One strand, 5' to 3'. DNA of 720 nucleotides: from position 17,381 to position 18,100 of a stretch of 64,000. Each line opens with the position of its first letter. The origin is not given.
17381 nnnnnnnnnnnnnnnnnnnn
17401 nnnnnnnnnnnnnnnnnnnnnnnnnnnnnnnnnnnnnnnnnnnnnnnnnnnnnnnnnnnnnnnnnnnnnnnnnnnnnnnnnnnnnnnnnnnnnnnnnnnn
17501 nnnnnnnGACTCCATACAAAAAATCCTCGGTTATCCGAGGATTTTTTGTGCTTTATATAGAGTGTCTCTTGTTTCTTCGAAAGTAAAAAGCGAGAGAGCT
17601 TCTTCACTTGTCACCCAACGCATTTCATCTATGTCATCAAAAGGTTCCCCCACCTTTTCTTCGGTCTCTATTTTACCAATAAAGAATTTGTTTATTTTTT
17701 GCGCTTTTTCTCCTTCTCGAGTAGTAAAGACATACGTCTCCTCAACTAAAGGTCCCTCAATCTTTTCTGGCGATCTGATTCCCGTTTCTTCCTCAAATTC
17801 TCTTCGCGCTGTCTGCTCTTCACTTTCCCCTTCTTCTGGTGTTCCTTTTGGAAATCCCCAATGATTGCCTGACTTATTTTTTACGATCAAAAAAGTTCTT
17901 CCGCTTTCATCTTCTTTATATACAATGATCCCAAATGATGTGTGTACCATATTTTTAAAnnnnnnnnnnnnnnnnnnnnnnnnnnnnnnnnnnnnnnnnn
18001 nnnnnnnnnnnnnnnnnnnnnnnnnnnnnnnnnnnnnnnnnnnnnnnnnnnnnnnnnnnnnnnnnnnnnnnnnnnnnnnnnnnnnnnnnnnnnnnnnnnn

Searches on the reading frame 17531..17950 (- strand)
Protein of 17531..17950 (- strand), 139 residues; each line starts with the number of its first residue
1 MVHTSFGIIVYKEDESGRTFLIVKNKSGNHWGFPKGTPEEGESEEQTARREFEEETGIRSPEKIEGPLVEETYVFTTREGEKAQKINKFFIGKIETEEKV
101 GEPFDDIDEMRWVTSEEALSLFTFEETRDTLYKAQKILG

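Call 36: find_homologous_proteins(query=window:17531-17950:-, max_evalue=0.001)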
Query window:17531-17950:- (139 aa): 13 proteins with E <= 0.001 among 25 candidates.
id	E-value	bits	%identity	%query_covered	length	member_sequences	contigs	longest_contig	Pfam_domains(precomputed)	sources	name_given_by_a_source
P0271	5.1e-83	294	98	100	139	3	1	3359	PF00293.35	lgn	-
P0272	1.2e-71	257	83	100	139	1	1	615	PF00293.35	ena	-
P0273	2.4e-21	94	55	65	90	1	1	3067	PF00293.35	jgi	-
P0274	5.6e-18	83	38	99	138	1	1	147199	PF00293.35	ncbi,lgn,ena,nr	ncbi:MAG: NUDIX domain-containing protein [Myxococcales bacterium]|nr:NUDIX domain-containing protei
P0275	1.0e-17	83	37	100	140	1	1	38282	PF00293.35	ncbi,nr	ncbi:MAG: NUDIX domain-containing protein [Phycisphaeraceae bacterium]|nr:NUDIX domain-containing pr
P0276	7.0e-17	80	40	94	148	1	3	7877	PF00293.35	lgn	-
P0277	1.1e-16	79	38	100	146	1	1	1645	PF00293.35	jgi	jgi:8-oxo-dGTP pyrophosphatase MutT (NUDIX family)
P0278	1.7e-15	75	39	96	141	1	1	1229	PF00293.35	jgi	-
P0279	6.8e-14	70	35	96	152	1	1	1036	PF00293.35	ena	-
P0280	2.4e-13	68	38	94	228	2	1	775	PF00293.35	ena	-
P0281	9.3e-13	67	39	96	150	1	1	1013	PF00293.35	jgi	jgi:8-oxo-dGTP pyrophosphatase MutT (NUDIX family)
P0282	1.1e-12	66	33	97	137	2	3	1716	PF00293.35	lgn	-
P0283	1.8e-10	59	35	86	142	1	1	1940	PF00293.35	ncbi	-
